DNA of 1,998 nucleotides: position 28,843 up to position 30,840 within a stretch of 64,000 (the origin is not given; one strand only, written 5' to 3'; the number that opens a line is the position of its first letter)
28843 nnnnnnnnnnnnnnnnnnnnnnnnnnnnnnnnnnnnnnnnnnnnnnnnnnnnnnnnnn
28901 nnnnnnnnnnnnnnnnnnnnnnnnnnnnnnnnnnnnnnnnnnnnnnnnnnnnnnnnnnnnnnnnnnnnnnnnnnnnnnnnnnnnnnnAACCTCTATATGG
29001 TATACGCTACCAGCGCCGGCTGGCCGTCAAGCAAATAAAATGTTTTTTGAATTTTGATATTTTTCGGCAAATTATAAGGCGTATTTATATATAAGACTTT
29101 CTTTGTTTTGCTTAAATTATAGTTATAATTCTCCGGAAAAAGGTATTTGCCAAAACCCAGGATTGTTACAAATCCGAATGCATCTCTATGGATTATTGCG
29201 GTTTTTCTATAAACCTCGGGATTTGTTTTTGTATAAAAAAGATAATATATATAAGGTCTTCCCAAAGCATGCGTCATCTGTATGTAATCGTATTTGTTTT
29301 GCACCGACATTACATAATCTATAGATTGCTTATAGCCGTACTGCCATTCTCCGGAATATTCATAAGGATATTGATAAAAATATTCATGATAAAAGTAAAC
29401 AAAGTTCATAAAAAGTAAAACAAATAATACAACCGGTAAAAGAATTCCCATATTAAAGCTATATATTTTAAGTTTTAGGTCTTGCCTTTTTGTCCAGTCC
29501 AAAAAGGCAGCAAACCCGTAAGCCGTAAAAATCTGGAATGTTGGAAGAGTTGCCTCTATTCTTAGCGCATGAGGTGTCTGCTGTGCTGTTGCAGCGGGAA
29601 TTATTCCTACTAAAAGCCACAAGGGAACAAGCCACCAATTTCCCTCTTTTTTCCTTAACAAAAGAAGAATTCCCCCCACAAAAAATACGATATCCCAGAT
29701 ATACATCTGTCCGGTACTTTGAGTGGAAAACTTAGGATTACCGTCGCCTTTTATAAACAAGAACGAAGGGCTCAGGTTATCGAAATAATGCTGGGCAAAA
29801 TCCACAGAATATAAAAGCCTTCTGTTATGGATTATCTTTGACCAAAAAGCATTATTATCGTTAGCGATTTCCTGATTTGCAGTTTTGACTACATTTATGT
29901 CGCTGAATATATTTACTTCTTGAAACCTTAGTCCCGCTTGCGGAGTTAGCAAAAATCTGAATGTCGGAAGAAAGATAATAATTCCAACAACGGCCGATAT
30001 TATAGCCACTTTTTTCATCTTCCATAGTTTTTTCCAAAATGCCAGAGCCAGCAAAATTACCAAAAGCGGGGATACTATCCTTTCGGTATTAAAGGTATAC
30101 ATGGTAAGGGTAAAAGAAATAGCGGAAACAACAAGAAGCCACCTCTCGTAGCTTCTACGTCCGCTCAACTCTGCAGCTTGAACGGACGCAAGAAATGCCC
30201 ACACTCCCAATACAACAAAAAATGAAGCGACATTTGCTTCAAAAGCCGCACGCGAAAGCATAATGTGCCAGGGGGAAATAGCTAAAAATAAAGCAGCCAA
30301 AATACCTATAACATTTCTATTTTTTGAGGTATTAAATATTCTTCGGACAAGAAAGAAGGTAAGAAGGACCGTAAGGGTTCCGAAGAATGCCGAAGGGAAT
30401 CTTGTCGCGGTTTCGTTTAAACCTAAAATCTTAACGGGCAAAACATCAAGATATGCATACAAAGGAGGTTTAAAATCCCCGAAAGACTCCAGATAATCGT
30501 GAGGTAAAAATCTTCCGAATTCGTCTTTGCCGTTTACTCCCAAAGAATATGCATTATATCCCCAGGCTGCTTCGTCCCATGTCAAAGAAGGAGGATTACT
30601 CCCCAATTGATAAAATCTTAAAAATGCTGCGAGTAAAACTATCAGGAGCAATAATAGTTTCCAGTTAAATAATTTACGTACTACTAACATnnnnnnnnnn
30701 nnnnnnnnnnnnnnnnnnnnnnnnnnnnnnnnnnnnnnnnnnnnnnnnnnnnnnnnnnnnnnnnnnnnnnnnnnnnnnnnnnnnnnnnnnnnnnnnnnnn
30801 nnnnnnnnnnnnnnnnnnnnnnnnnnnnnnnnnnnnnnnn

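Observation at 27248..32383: Tandem triplication of PMT_2/GT39-like transferases with a strictly conserved loop-1 motif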

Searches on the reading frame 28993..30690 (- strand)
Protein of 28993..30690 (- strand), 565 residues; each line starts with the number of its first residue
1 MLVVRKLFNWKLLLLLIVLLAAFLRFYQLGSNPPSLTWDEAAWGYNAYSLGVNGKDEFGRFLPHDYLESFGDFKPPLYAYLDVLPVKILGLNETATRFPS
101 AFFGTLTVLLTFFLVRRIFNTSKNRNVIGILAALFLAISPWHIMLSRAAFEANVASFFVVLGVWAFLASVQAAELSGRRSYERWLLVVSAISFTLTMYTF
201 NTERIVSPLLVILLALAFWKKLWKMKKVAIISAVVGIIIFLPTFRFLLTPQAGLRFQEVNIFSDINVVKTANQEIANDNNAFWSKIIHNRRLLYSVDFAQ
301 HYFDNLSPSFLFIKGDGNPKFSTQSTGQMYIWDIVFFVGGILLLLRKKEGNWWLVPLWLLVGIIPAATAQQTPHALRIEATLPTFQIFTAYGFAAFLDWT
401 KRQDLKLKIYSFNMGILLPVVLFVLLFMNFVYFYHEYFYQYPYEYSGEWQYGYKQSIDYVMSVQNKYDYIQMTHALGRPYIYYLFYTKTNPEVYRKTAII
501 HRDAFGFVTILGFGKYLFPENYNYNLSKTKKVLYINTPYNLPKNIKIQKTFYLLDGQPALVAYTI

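Call 4: search_protein_families(library=pfam, proteins=[window:28993-30690:-], max_evalue=0.01)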
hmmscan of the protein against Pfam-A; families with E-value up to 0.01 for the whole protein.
window:28993-30690:- (565 aa): 2 families
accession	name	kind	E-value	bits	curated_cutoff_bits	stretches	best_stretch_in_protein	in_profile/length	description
PF13231.12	PMT_2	-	3.2e-11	44.1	26.1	1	74-243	2-157/160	Dolichyl-phosphate-mannose-protein mannosyltransferase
PF02366.24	PMT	-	2.9e-10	40.5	22.7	1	17-248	3-235/245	Dolichyl-phosphate-mannose-protein mannosyltransferase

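Call 16: search_solved_structures(query=window:28993-30690:-, max_evalue=1, show_alignments=3)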
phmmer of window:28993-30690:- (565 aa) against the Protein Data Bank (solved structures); distinct sequences matched with E-value up to 1: 0.

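Call 17: find_homologous_proteins(query=window:28993-30690:-, max_evalue=0.00001)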
Query window:28993-30690:- (565 aa): 3175 proteins with E <= 0.00001 among 8000 candidates; the best 120 are listed.
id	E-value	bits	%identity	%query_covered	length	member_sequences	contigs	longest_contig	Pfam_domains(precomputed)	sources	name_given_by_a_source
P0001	0.0e+0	1056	80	99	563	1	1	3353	PF02366.25,PF13231.13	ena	-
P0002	0.0e+0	1028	80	99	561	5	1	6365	PF02366.25,PF13231.13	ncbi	-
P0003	0.0e+0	1012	80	99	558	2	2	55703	PF02366.25,PF13231.13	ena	-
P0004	0.0e+0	1011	77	99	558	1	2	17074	PF02366.25,PF13231.13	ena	-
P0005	6.0e-294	995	76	99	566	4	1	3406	PF02366.25,PF13231.13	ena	-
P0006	2.3e-293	993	76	99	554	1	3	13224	PF13231.13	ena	-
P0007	1.1e-290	984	76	99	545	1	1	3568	PF13231.13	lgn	-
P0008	8.9e-287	971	100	78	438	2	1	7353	PF02366.25,PF13231.13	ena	-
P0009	6.9e-284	961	74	99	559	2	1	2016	PF02366.25,PF13231.13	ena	-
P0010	3.4e-279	946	72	97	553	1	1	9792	PF13231.13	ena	-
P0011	1.5e-278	944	72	97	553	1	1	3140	PF13231.13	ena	-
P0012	1.5e-277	941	73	99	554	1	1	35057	PF13231.13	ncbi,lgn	-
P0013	2.0e-276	937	75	99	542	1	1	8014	PF13231.13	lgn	-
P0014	4.0e-276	936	72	99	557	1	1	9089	PF02366.25,PF13231.13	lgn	-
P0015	1.1e-272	924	71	99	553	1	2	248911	PF02366.25,PF13231.13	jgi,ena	-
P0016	1.3e-272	924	72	100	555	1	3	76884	PF02366.25,PF13231.13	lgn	-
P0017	2.8e-272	923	72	99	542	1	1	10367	PF13231.13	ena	-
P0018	3.2e-272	923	72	99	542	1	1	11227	PF13231.13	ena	-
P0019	1.3e-271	921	72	99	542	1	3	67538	PF13231.13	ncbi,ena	-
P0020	8.2e-271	918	72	99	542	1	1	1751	PF13231.13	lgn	-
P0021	1.0e-269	915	71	99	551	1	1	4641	PF02366.25,PF13231.13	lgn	-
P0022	1.1e-269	915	72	98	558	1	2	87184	PF02366.25,PF13231.13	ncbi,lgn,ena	-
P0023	1.2e-269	914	72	99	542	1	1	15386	PF02366.25,PF13231.13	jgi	jgi:4-amino-4-deoxy-L-arabinose transferase-like glycosyltransferase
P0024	2.0e-269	914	69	99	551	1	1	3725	PF02366.25,PF13231.13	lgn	-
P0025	4.9e-269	912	69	99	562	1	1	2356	PF02366.25,PF13231.13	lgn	-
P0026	1.6e-268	911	70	99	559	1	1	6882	PF02366.25,PF13231.13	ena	-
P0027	8.6e-268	908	70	99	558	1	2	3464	PF02366.25,PF13231.13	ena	-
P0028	3.4e-267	906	71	98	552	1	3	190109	PF02366.25,PF13231.13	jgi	-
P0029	4.8e-267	906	69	99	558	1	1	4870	PF02366.25,PF13231.13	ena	-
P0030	9.9e-267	905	73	96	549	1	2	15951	PF02366.25,PF13231.13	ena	-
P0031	1.1e-266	905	70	96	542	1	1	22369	PF13231.13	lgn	-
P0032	2.1e-266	904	71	99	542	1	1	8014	PF13231.13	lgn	-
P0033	1.1e-265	901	70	99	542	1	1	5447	PF02366.25,PF13231.13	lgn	-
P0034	1.8e-265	901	68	99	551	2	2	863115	PF02366.25,PF13231.13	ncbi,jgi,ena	-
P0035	3.1e-265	900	73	98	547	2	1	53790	PF02366.25,PF13231.13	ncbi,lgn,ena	-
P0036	8.2e-265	898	70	96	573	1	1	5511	PF02366.25,PF13231.13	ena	-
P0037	8.4e-265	898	72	99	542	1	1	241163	PF13231.13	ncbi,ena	-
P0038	1.5e-264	898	71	99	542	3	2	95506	PF02366.25,PF13231.13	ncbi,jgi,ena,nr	ncbi:MAG TPA: glycosyltransferase family 39 protein [Patescibacteria group bacterium]|jgi:4-amino-4-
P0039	6.5e-264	896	69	99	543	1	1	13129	PF02366.25,PF13231.13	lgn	-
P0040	1.7e-263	894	70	99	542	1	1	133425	PF02366.25,PF13231.13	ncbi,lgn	-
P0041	5.3e-263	893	71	97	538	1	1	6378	PF02366.25,PF13231.13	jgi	jgi:4-amino-4-deoxy-L-arabinose transferase-like glycosyltransferase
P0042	8.5e-263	892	69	99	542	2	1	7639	PF02366.25,PF13231.13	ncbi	-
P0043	8.7e-263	892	71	99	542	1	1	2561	PF02366.25,PF13231.13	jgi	jgi:4-amino-4-deoxy-L-arabinose transferase-like glycosyltransferase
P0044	2.0e-262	891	69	99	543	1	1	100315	PF02366.25,PF13231.13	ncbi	-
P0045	4.1e-262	890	72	99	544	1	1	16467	PF02366.25,PF13231.13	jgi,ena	-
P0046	4.3e-262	890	68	99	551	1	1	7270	PF02366.25,PF13231.13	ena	-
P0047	7.6e-262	889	70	99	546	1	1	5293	PF13231.13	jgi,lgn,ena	-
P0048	1.2e-261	888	70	100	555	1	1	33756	PF13231.13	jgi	jgi:4-amino-4-deoxy-L-arabinose transferase-like glycosyltransferase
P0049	1.8e-261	887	70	99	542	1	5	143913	PF02366.25,PF13231.13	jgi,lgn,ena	jgi:4-amino-4-deoxy-L-arabinose transferase-like glycosyltransferase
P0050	2.2e-261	887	70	99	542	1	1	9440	PF02366.25,PF13231.13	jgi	jgi:4-amino-4-deoxy-L-arabinose transferase-like glycosyltransferase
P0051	2.4e-261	887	70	99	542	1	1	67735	PF02366.25,PF13231.13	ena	-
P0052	7.2e-261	885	70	99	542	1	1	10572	PF02366.25,PF13231.13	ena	-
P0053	1.2e-260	885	71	99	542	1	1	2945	PF02366.25,PF13231.13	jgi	jgi:4-amino-4-deoxy-L-arabinose transferase-like glycosyltransferase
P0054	1.6e-260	884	68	99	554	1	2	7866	PF02366.25,PF13231.13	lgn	-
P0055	4.0e-260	883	70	98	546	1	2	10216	PF02366.25,PF13231.13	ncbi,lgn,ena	ncbi:MAG: glycosyltransferase family 39 protein [Patescibacteria group bacterium]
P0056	4.4e-260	883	70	99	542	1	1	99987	PF02366.25,PF13231.13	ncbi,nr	ncbi:MAG TPA: glycosyltransferase family 39 protein [Patescibacteria group bacterium]|nr:glycosyltra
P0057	6.8e-260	882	69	98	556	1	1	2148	PF02366.25,PF13231.13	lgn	-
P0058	2.1e-259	881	70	99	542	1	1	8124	PF13231.13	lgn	-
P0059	2.8e-259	880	70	99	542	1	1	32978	PF02366.25,PF13231.13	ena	-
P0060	3.5e-258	877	68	100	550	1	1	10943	PF02366.25,PF13231.13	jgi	jgi:4-amino-4-deoxy-L-arabinose transferase-like glycosyltransferase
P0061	5.6e-258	876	69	99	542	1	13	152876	PF02366.25,PF13231.13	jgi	jgi:4-amino-4-deoxy-L-arabinose transferase-like glycosyltransferase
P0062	1.5e-257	875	71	96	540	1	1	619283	PF13231.13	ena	-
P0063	1.6e-257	874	69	99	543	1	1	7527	PF13231.13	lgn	-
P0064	4.6e-257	873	67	99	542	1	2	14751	PF13231.13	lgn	-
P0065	4.9e-257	873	68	97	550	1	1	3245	PF02366.25,PF13231.13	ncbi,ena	-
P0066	7.7e-257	872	67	99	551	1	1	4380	PF13231.13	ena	-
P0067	1.3e-256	871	70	99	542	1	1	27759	PF02366.25,PF13231.13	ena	-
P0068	1.2e-254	865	69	98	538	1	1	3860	PF02366.25,PF13231.13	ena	-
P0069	1.9e-254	864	68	99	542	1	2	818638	PF02366.25,PF13231.13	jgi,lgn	jgi:4-amino-4-deoxy-L-arabinose transferase-like glycosyltransferase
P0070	2.5e-254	864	69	98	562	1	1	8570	PF02366.25,PF13231.13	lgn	-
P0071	2.2e-253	861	69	99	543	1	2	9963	PF02366.25,PF13231.13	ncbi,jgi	-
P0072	3.9e-253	860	67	99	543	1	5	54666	PF02366.25,PF13231.13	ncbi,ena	ncbi:MAG: glycosyltransferase family 39 protein [Patescibacteria group bacterium]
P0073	4.1e-253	860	67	96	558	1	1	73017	PF02366.25,PF13231.13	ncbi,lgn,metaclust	metaclust:status=active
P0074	8.2e-253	859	67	98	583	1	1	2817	PF02366.25,PF13231.13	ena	-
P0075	1.0e-252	859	68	99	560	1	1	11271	PF02366.25,PF13231.13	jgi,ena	-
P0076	1.4e-252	858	67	99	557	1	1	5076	PF02366.25,PF13231.13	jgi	jgi:4-amino-4-deoxy-L-arabinose transferase-like glycosyltransferase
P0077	2.8e-252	857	68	99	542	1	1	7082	PF13231.13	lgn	-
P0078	1.5e-251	855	67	100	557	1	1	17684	PF13231.13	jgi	jgi:4-amino-4-deoxy-L-arabinose transferase-like glycosyltransferase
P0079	4.1e-251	853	66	96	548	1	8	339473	PF02366.25,PF13231.13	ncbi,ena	-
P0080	6.4e-251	853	69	96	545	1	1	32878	PF02366.25,PF13231.13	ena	-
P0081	6.4e-251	853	69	96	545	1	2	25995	PF02366.25,PF13231.13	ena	-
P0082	7.0e-251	853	66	99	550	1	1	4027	PF02366.25,PF13231.13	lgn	-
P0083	1.6e-250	851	69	98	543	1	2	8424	PF02366.25,PF13231.13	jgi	jgi:4-amino-4-deoxy-L-arabinose transferase-like glycosyltransferase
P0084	2.6e-250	851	68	100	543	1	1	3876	PF13231.13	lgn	-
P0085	8.3e-250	849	68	96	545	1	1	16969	PF02366.25,PF13231.13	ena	-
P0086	8.3e-250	849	68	96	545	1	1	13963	PF02366.25,PF13231.13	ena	-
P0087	2.2e-249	848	68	96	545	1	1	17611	PF02366.25,PF13231.13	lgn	-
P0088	4.7e-249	846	66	99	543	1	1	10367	PF02366.25,PF13231.13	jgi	jgi:4-amino-4-deoxy-L-arabinose transferase-like glycosyltransferase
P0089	8.3e-249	846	65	99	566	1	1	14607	PF13231.13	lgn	-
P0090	1.1e-248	845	66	99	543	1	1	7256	PF02366.25,PF13231.13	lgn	-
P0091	1.3e-248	845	66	99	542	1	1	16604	PF02366.25,PF13231.13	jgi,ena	-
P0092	1.7e-248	845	69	98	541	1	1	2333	PF13231.13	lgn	-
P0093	2.0e-248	844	68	98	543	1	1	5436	PF02366.25,PF13231.13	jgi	jgi:4-amino-4-deoxy-L-arabinose transferase-like glycosyltransferase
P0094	2.3e-248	844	66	99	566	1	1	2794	PF02366.25,PF13231.13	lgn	-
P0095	7.9e-248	842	68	99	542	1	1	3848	PF13231.13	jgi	-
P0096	1.4e-247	842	65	99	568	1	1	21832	PF02366.25,PF13231.13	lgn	-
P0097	1.5e-247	842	67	96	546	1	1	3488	PF13231.13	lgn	-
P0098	2.6e-247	841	67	98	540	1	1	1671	PF02366.25,PF13231.13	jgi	-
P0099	2.6e-247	841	67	98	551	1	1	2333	PF13231.13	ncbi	-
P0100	3.6e-247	840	67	96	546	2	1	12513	PF02366.25,PF13231.13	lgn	-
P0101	4.1e-247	840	69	98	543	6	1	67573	PF02366.25,PF13231.13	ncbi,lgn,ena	-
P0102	4.1e-247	840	67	98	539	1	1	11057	PF02366.25,PF13231.13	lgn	-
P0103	6.2e-247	839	66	98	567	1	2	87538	PF02366.25,PF13231.13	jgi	jgi:4-amino-4-deoxy-L-arabinose transferase-like glycosyltransferase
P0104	6.4e-247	839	65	99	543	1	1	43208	PF02366.25,PF13231.13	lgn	-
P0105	7.1e-247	839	67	99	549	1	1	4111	PF02366.25,PF13231.13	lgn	-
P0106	9.2e-247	839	66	98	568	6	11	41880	PF02366.25,PF13231.13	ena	-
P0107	2.6e-246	837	67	96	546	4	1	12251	PF02366.25,PF13231.13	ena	-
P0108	2.6e-246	837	67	99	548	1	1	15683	PF02366.25,PF13231.13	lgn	-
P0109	3.5e-246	837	65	99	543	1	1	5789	PF02366.25,PF13231.13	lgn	-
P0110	9.0e-246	836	65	99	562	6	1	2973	PF02366.25,PF13231.13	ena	-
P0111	1.3e-245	835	65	99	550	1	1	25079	PF02366.25,PF13231.13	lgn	-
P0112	1.3e-245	835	65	98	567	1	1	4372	PF02366.25,PF13231.13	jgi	-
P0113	1.8e-245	835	66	98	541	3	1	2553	PF02366.25,PF13231.13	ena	-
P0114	2.4e-245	834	67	98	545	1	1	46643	PF02366.25,PF13231.13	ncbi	-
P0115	2.4e-245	834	67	96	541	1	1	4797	PF13231.13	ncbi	-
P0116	3.3e-245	834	67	99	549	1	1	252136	PF02366.25,PF13231.13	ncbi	-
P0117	6.7e-245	833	65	99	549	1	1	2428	PF02366.25,PF13231.13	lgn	-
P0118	7.3e-245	833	66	99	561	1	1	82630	PF02366.25,PF13231.13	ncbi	-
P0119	2.1e-244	831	66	96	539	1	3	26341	PF02366.25,PF13231.13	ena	-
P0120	2.6e-244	831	65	96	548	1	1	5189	PF02366.25,PF13231.13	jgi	jgi:4-amino-4-deoxy-L-arabinose transferase-like glycosyltransferase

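Call 18: find_encoding_contigs(protein=P0034, flank=10000, max_places=2)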
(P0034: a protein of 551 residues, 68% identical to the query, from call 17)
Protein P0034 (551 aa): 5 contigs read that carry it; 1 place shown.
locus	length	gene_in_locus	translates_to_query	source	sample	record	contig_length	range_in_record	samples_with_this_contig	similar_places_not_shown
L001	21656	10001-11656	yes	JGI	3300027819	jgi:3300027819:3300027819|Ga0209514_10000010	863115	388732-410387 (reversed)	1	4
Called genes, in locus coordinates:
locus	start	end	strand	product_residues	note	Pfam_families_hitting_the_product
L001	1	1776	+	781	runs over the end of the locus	PF09586:YfhO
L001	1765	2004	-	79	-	PF18893:DUF5652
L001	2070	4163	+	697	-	PF13231:PMT_2 (weak), PF03717:PBP_dimer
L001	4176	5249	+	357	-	PF13439:Glyco_transf_4 (faint), PF00534:Glycos_transf_1, PF13692:Glyco_trans_1_4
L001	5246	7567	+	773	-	PF09586:YfhO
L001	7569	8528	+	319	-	PF00535:Glycos_transf_2, PF10111:Glyco_tranf_2_2 (weak), PF13641:Glyco_tranf_2_3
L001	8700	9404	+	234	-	PF00535:Glycos_transf_2, PF10111:Glyco_tranf_2_2, PF13641:Glyco_tranf_2_3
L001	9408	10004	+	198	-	PF13489:Methyltransf_23, PF13649:Methyltransf_25, PF13847:Methyltransf_31, PF08241:Methyltransf_11, PF08242:Methyltransf_12 (weak)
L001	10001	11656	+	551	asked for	PF02366:PMT, PF13231:PMT_2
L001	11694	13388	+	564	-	PF13231:PMT_2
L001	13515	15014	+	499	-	-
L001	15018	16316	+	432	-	PF13231:PMT_2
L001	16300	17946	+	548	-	PF13231:PMT_2 (weak), PF10131:PTPS_related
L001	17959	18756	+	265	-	PF00535:Glycos_transf_2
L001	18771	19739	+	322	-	PF01073:3Beta_HSD, PF01370:Epimerase, PF02719:Polysacc_synt_2, PF04321:RmlD_sub_bind, PF07993:NAD_binding_4, PF08659:KR (weak), PF13460:NAD_binding_10 (weak), PF16363:GDP_Man_Dehyd, +2 more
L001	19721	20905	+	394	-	PF13231:PMT_2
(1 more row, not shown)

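Call 19: find_encoding_contigs(protein=P0003, flank=10000, max_places=2)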
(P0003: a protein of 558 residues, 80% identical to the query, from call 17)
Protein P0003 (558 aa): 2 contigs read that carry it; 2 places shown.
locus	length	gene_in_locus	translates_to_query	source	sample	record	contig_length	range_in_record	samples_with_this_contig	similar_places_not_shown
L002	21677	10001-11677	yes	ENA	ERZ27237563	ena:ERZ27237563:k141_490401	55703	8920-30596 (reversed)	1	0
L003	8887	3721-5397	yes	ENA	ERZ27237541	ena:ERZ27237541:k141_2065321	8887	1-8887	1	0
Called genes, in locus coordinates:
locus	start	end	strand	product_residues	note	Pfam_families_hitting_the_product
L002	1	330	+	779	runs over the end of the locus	PF09586:YfhO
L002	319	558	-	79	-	PF18893:DUF5652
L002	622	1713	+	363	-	PF13439:Glyco_transf_4 (weak), PF00534:Glycos_transf_1, PF13692:Glyco_trans_1_4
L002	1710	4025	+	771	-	PF09586:YfhO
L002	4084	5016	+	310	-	PF00535:Glycos_transf_2, PF10111:Glyco_tranf_2_2 (weak), PF13641:Glyco_tranf_2_3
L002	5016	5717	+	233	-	PF00535:Glycos_transf_2, PF10111:Glyco_tranf_2_2, PF13641:Glyco_tranf_2_3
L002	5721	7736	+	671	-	-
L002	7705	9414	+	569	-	PF02366:PMT, PF13231:PMT_2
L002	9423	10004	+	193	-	PF13489:Methyltransf_23, PF13847:Methyltransf_31, PF13649:Methyltransf_25, PF08241:Methyltransf_11, PF08242:Methyltransf_12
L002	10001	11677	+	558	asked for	PF02366:PMT, PF13231:PMT_2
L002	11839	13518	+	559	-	PF13231:PMT_2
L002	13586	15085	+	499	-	-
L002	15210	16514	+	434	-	PF13231:PMT_2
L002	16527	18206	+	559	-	PF10131:PTPS_related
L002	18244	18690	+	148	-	PF01371:Trp_repressor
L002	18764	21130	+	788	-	PF00535:Glycos_transf_2, PF13231:PMT_2 (weak)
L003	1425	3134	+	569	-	PF02366:PMT, PF13231:PMT_2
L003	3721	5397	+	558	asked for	PF02366:PMT, PF13231:PMT_2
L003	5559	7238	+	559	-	PF13231:PMT_2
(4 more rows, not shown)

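Call 20: find_related_loci(query=window:28993-30690:-, collection=genome_contigs, flank=10000)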
Query window:28993-30690:- (565 aa) in genome_contigs; peptide patterns used: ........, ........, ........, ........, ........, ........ (x = any residue, [..] = any of these).
241 stretches matched a pattern; 213 encode a relative of the query (tblastn E <= 1e-3); the best 80 are kept; 80 distinct loci.
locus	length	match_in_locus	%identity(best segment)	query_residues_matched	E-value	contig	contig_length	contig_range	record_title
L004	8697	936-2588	80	6-565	0e+0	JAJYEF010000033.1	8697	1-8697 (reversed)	MAG: bacterium isolate DBS1-1.bin22 NODE_15178_length_8697_cov_2.761027, whole genome shotgun sequence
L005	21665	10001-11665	73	3-565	0e+0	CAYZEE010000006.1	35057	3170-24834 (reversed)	MAG TPA_asm: uncultured Gammaproteobacteria bacterium isolate SRP271791_co2_53 genome assembly, contig: NODE_197_length_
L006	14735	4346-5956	73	12-565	0e+0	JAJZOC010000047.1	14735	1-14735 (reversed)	MAG: bacterium isolate MAS4.bin4 NODE_4698_length_14735_cov_2.742128, whole genome shotgun sequence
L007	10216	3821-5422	70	12-565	0e+0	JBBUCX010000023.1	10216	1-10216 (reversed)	MAG: Patescibacteria group bacterium isolate H51-bin115_1 H51_bin115_1_000000000023, whole genome shotgun sequence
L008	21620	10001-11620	71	6-565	0e+0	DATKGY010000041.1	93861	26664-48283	MAG TPA_asm: Patescibacteria group bacterium isolate SMAG_U14563 k141_66149, whole genome shotgun sequence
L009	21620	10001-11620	70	6-565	0e+0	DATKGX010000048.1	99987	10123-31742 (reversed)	MAG TPA_asm: Patescibacteria group bacterium isolate SMAG_U14562 k141_141557, whole genome shotgun sequence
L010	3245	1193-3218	68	4-564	0e+0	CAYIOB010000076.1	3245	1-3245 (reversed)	MAG TPA_asm: uncultured Gammaproteobacteria bacterium isolate ERP119705_co25_644 genome assembly, contig: NODE_51602_len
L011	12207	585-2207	67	4-564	0e+0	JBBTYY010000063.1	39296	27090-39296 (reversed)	MAG: Patescibacteria group bacterium isolate H52-bin050_1 H52_bin050_1_000000000063, whole genome shotgun sequence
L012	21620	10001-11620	69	6-565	0e+0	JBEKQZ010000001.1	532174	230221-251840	MAG: Candidatus Levyibacteriota bacterium isolate SPRUCE 49 SPRUCE_49_1, whole genome shotgun sequence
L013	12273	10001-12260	66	6-564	0e+0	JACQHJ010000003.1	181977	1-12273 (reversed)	MAG: Candidatus Levyibacteriota bacterium isolate NC_groundwater_1096_Ag_S2p5_37_166 S_2p5_S6_coassembly_k141_1322597, w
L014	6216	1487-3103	67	6-565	0e+0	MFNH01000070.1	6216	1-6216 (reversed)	MAG: Candidatus Levybacteria bacterium RBG_16_35_11 RBG_16_scaffold_93405, whole genome shotgun sequence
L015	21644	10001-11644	66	2-564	0e+0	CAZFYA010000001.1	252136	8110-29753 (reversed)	MAG TPA_asm: uncultured Gammaproteobacteria bacterium isolate SRP239243_co2_396 genome assembly, contig: NODE_17_length_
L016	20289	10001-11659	64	4-565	0e+0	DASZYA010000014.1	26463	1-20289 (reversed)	MAG TPA_asm: Patescibacteria group bacterium isolate SMAG_U6198 k141_1046169, whole genome shotgun sequence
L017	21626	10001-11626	67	13-565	0e+0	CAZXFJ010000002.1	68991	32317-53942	MAG TPA_asm: uncultured Gammaproteobacteria bacterium isolate SRP292972_co1_15 genome assembly, contig: NODE_304_length_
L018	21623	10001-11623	66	5-564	0e+0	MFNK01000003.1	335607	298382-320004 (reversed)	MAG: Candidatus Levybacteria bacterium RIFCSPHIGHO2_01_FULL_36_15b rifcsphigho2_01_scaffold_16, whole genome shotgun seq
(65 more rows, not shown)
